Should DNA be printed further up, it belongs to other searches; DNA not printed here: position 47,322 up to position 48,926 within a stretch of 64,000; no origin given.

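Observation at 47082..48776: GC-rich divergent two-gene island: a sigma-70 region-4-only protein and a 434-aa hypothetical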

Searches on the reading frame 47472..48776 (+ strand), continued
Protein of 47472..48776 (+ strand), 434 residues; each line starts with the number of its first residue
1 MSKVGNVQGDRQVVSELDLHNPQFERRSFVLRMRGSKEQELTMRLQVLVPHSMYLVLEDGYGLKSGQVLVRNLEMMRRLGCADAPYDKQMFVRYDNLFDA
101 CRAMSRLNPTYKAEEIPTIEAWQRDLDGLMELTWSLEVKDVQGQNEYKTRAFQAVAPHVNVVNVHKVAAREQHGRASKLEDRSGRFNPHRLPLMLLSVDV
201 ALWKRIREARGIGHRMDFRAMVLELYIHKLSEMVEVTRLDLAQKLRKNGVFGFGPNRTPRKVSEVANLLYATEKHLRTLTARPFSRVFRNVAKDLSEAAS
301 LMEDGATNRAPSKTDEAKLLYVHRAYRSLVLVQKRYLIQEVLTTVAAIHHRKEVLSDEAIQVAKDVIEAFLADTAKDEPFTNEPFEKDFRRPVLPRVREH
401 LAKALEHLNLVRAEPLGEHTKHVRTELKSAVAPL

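Call 47: find_encoding_contigs(protein=P0061, flank=5000, max_places=2)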
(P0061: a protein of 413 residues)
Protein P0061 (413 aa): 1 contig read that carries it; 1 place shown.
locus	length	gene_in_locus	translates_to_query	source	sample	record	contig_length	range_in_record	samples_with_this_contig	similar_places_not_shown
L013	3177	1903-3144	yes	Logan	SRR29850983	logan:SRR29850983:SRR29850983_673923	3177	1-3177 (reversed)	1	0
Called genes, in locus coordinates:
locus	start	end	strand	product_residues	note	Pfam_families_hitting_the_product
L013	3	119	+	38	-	?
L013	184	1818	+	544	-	PF09972:DUF2207, PF20990:DUF2207_C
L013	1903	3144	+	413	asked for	-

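Call 48: find_encoding_contigs(protein=P0088, flank=5000, max_places=2)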
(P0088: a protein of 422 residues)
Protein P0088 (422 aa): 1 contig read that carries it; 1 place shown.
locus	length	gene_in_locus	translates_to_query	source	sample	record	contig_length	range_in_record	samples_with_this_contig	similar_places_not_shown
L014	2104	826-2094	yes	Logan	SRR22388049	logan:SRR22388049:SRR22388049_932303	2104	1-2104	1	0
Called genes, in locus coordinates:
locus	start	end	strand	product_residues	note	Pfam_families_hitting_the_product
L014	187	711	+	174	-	-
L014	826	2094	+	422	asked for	-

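Call 52: search_protein_families(library=pfam, proteins=[L002:4684-5817:-, L004:4167-4904:-, L006:4611-4847:-, L003:2579-2815:-], max_evalue=0.1)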
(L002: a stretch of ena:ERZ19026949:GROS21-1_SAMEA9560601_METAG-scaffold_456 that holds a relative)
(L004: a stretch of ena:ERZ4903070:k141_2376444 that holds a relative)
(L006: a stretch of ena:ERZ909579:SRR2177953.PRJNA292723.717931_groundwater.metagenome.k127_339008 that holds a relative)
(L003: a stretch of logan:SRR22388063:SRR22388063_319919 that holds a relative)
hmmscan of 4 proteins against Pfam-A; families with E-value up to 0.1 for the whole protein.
L002:4684-5817:- (377 aa): 3 families
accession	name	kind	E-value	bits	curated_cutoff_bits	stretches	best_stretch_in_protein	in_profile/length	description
PF03118.21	RNA_pol_A_CTD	-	8.3e-06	25.9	23.8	1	279-346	10-66/67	Bacterial RNA polymerase, alpha chain C terminal domain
PF04545.22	Sigma70_r4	-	2.3e-05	24.2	24.1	1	162-206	7-48/50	Sigma-70, region 4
PF18639.7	Longin_2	-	0.067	13.6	27.3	0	31-50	80-99/159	Yeast longin domain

L004:4167-4904:- (245 aa): 1 family
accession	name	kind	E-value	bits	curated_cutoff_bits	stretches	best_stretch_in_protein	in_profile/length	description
PF03118.21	RNA_pol_A_CTD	-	2.1e-09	37.4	23.8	1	165-217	11-62/67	Bacterial RNA polymerase, alpha chain C terminal domain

L006:4611-4847:- (78 aa): 2 families
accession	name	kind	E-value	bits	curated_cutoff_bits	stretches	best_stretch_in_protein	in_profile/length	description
PF04545.22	Sigma70_r4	-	6.8e-10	38.8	24.1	1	20-70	2-48/50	Sigma-70, region 4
PF08281.18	Sigma70_r4_2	-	0.069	13.3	25.7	0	16-35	4-23/54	Sigma-70, region 4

L003:2579-2815:- (78 aa): 4 families
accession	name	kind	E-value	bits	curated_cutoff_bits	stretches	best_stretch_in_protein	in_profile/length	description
PF04545.22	Sigma70_r4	-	8.8e-13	48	24.1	1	15-68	1-50/50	Sigma-70, region 4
PF08281.18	Sigma70_r4_2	-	0.0015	18.6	25.7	1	14-53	6-41/54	Sigma-70, region 4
PF02627.25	CMD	-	0.025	15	23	1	19-61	20-65/84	Carboxymuconolactone decarboxylase family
PF23473.1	LysM3_LYK4_5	-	0.037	14.5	29.3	1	40-57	12-29/48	LYK4/5 LysM3 domain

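Call 56: search_solved_structures(query=A3, max_evalue=1)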
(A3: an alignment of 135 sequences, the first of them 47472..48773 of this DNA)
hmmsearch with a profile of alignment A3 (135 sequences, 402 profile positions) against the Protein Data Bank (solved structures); distinct sequences matched with E-value up to 1: 14.
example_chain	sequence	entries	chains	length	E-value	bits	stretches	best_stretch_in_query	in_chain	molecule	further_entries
8a3k_UNK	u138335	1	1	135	0.00079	21.7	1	209-305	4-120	sc-apCC-4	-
1yw0_A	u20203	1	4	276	0.09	14.9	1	278-323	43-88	tryptophan 2,3-dioxygenase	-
7p46_A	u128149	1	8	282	0.093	14.8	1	278-323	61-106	Tryptophan 2,3-dioxygenase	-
3e08_A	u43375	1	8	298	0.1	14.7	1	278-323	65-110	Tryptophan 2,3-dioxygenase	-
3bk9_A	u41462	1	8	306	0.1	14.7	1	277-323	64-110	Tryptophan 2,3-dioxygenase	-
2nw7_A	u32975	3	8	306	0.11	14.6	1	278-323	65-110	Tryptophan 2,3-dioxygenase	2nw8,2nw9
7unh_A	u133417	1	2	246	0.15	14.2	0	219-397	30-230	SP2 designed chlorophyll dimer protein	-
8gab_A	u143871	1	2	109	0.16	14.1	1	282-355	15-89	CTLA-4 binder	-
7uni_A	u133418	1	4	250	0.18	13.9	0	219-397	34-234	SP2-ZnPPaM designed chlorophyll dimer protein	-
8gac_A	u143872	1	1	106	0.24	13.5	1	282-355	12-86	CTLA-4 binder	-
9r1j_A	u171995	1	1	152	0.26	13.4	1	218-292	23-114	sc-apCC-4-NR-1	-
4m0m_A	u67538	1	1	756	0.28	13.3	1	324-398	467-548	Putative uncharacterized protein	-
9r1k_A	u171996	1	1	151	0.54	12.3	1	210-291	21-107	sc-apCC-4-A7F-1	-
2ej7_A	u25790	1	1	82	0.81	11.7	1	96-162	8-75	HCG3 gene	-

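Call 60: predict_structure(alignment_id=A3)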
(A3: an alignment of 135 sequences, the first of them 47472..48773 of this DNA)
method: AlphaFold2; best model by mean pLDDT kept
length: 434 residues; sequences in the alignment: 135
mean_pLDDT: 95.6   pTM: 0.91
mean pLDDT of the five models: 95.6, 95.3, 95.1, 94.9, 94.8
residues with pLDDT >= 90: 408; 70-90: 18; 50-70: 3; < 50: 5
segments of 3 or more residues with pLDDT < 50: 1-5
pLDDT, mean of each block of 10 residues (from residue 1): 54 89 96 89 97 97 97 94 95 97 96 97 98 98 98 98 97 98 97 98 98 96 97 98 96 95 98 97 97 98 98 97 98 97 96 96 98 98 98 98 98 93 98 96
secondary structure, 60 per line:
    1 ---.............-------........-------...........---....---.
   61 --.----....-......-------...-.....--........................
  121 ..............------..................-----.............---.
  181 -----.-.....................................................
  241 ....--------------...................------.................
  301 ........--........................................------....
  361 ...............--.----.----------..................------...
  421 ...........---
elements in order: H4-16 E24-31 E39-49 E53-56 E68-71 H73-78 E90-94 H97-134 H141-158 H164-176 H188-244 H259-277 H284-308 H311-350 H357-375 H394-411 H418-431

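Call 71: search_protein_families(library=padloc, proteins=[window:47472-48776:+, L002:4684-5817:-, L004:4167-4904:-], max_evalue=0.1)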
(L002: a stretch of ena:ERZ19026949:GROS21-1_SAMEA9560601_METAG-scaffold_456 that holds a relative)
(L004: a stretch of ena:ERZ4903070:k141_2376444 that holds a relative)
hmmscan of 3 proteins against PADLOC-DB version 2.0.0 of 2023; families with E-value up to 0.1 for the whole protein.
window:47472-48776:+ (434 aa): 0 families

L002:4684-5817:- (377 aa): 1 family
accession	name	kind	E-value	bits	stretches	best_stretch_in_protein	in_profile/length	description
PDLC02203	MzaA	-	0.004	13.4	1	159-207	607-656/683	-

L004:4167-4904:- (245 aa): 0 families

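Call 73: find_related_loci(query=A1, collection=viral_contigs, flank=4000)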
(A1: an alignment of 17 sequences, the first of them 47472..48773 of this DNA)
Query A1 (434 aa) in viral_contigs; peptide patterns used: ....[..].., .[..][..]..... (x = any residue, [..] = any of these).
139 stretches matched a pattern, but none encodes a relative of the query by tblastn (E <= 1e-3).

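Call 74: find_related_loci(query=A1, collection=metagenome_contigs, flank=3000)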
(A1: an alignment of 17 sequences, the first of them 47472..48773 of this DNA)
Query A1 (434 aa) in metagenome_contigs; peptide patterns used: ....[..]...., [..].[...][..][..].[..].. (x = any residue, [..] = any of these).
132 stretches matched a pattern; 4 encode a relative of the query (tblastn E <= 1e-3); 4 distinct loci.
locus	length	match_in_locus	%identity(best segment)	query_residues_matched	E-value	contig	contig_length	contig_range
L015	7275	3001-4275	69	10-434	0e+0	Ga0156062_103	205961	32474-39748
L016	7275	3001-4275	69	10-434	0e+0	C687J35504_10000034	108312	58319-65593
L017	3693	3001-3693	81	10-240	3e-125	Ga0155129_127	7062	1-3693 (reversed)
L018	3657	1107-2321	46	1-409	6e-94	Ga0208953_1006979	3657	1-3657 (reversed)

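Call 76: list_cluster_members(proteins=[P0023, P0026, P0031, P0047, P0061, P0072, P0088, P0103, P0119, P0153])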
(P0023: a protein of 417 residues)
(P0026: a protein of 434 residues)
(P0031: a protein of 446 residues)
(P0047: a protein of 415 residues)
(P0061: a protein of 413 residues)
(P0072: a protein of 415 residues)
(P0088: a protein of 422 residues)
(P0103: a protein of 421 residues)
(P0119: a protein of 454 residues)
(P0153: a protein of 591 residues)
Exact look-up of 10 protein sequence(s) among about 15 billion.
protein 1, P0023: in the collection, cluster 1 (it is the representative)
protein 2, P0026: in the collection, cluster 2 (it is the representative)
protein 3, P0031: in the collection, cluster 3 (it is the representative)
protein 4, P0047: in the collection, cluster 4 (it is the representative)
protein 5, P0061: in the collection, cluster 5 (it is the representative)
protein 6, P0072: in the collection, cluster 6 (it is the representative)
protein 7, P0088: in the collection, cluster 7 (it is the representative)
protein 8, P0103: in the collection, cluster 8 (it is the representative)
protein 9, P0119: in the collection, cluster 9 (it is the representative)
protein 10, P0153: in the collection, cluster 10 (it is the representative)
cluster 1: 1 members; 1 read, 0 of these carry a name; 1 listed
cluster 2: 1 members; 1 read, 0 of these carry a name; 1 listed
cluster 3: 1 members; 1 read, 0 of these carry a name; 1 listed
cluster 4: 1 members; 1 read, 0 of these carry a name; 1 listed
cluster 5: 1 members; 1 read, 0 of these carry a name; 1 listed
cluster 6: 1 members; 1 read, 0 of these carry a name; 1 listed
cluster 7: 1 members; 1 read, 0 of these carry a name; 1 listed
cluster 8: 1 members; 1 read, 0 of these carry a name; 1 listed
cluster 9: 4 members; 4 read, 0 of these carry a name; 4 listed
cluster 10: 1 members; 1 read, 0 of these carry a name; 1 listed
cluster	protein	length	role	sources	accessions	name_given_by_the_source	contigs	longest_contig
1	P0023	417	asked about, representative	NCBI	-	-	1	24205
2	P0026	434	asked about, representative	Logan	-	-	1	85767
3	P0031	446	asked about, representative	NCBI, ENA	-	-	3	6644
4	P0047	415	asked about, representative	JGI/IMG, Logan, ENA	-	-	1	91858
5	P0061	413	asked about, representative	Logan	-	-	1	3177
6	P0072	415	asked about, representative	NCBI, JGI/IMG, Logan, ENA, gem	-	-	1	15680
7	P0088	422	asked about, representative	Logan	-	-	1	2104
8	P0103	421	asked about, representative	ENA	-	-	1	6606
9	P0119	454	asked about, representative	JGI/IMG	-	-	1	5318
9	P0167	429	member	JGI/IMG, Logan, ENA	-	-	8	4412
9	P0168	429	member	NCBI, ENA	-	-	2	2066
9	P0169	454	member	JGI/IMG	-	-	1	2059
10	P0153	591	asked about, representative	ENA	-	-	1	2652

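Call 77: fold_search(model_id=the predicted structure, library=viral)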
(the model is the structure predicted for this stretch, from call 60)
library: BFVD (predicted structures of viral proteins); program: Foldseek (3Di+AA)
matches with E <= 10: 131; with E <= 0.001: 0
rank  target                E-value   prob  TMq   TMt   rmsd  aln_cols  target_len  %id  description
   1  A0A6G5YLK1            5.8e-01  0.14  0.13  0.07  28.2       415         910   12  (no name in the UniProt tables at hand)
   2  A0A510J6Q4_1          6.3e-01  0.15  0.16  0.06  41.8       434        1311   14  Large tegument protein [pteropodid alphaherpesvirus 2]
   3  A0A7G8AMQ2            7.8e-01  0.11  0.16  0.18  20.6       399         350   11  (no name in the UniProt tables at hand)
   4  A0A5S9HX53            8.8e-01  0.18  0.19  0.17  27.2       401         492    9  Ubiquitin-like proteins [Tenacibaculum phage PTm1]
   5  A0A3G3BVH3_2          9.2e-01  0.13  0.17  0.06  64.4       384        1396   12  Tail tape measure protein [Bacillus phage vB_BcoS-136]
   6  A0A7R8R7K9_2          1.1e+00  0.10  0.14  0.08  37.4       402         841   12  Tape measure protein [Klebsiella phage vB_KaS-Veronica]
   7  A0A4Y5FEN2            1.2e+00  0.07  0.13  0.06  26.8       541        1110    8  Tape measure protein [Lactobacillus phage 521B]
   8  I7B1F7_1              1.3e+00  0.23  0.21  0.10  19.2       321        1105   10  (no name in the UniProt tables at hand)
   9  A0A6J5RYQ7            1.4e+00  0.08  0.16  0.07  27.3       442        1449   11  Large polyvalent protein associated domain-containing protein [uncultured Caudovirales phage]
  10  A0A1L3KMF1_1          1.5e+00  0.18  0.18  0.10  24.5       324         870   10  (no name in the UniProt tables at hand)
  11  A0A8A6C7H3            1.5e+00  0.13  0.15  0.13  20.6       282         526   14  (no name in the UniProt tables at hand)
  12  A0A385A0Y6            1.6e+00  0.13  0.19  0.21  21.7       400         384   10  (no name in the UniProt tables at hand)
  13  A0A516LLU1            1.8e+00  0.08  0.15  0.11  26.3       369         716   11  (no name in the UniProt tables at hand)
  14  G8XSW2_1              1.8e+00  0.08  0.15  0.07  49.4       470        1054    9  Large tegument protein [Saimiriine betaherpesvirus 4]
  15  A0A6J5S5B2            1.8e+00  0.07  0.15  0.11  25.1       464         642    9  Uncharacterized protein [uncultured Caudovirales phage]
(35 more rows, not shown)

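Call 78: find_encoding_contigs(protein=P0047, flank=6000, max_places=1)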
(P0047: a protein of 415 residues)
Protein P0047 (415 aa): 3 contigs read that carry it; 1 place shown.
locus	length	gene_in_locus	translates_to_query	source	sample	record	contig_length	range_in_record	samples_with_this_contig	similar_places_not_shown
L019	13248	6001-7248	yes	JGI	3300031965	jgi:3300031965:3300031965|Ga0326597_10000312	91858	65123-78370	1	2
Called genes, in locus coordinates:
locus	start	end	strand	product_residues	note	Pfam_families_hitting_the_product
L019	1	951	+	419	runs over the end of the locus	PF03952:Enolase_N, PF07476:MAAL_C (faint), PF00113:Enolase_C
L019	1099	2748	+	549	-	PF01676:Metalloenzyme, PF06415:iPGM_N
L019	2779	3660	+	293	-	-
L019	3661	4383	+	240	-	PF00730:HhH-GPD, PF00633:HHH (weak)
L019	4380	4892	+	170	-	PF01569:PAP2, PF22778:VCPO_2nd (faint)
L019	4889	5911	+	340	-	PF02618:YceG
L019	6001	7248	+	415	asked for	-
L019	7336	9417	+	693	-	PF13604:AAA_30 (faint), PF00580:UvrD-helicase, PF01443:Viral_helicase1 (faint), PF13245:AAA_19, PF13087:AAA_12 (faint), PF13361:UvrD_C, PF13538:UvrD_C_2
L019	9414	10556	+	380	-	PF00390:malic, PF03949:Malic_M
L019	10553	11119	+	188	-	-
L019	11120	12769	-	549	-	PF00817:IMS, PF11799:IMS_C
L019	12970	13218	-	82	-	-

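Call 79: find_encoding_contigs(protein=P0072, flank=6000, max_places=1)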
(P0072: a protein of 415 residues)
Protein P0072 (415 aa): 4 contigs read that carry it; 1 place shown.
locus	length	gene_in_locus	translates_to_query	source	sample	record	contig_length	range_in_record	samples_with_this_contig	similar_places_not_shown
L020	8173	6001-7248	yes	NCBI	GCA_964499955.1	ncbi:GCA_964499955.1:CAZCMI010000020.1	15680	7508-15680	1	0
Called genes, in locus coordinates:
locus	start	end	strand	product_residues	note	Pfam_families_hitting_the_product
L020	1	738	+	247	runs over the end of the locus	PF00730:HhH-GPD, PF00633:HHH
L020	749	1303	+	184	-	PF01569:PAP2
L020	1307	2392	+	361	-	PF00483:NTP_transferase, PF12804:NTP_transf_3, PF22640:ManC_GMP_beta-helix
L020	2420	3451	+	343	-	PF02618:YceG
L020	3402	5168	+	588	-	PF09972:DUF2207, PF20990:DUF2207_C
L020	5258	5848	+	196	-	-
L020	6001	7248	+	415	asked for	-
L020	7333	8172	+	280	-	?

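Call 85: search_dna_similar(query=window:47472-48773:+, collection=phages, mode=protein, max_evalue=0.01, max_rows=10)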
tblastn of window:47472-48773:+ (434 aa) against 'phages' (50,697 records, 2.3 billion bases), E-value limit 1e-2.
No match.

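Call 86: search_dna_similar(query=L002:4687-5817:-, collection=phages, mode=protein, max_evalue=0.01, max_rows=10)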
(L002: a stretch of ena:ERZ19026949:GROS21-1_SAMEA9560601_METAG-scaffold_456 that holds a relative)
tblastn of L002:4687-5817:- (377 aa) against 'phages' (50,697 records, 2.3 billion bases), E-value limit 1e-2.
Records with a match: 3; places in all: 3; records where one place covers at least 80% of the query: 0.
Best place of each record, by identity: <60% 3.
By first word of the organism name: Salmonella 3.
By host as written in the record: Homo sapiens 2; Salmonella enterica subsp. enterica serovar Kentucky 1.
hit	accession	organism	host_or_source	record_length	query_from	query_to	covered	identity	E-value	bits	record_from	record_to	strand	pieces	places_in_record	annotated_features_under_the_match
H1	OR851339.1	Salmonella phage S.Kent 1-2-1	Salmonella enterica subsp. enterica ...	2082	279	353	20%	40.0%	6e-5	51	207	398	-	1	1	record has no annotation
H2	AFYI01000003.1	Salmonella enterica subsp. enterica serovar Infantis str. ...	Homo sapiens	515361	279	353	20%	40.0%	8e-5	51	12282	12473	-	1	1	DNA-directed RNA polymerase, alpha subunit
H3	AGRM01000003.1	Salmonella enterica subsp. houtenae str. ATCC BAA-1581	Homo sapiens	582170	279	353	20%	40.0%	8e-5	51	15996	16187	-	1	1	DNA-directed RNA polymerase, alpha subunit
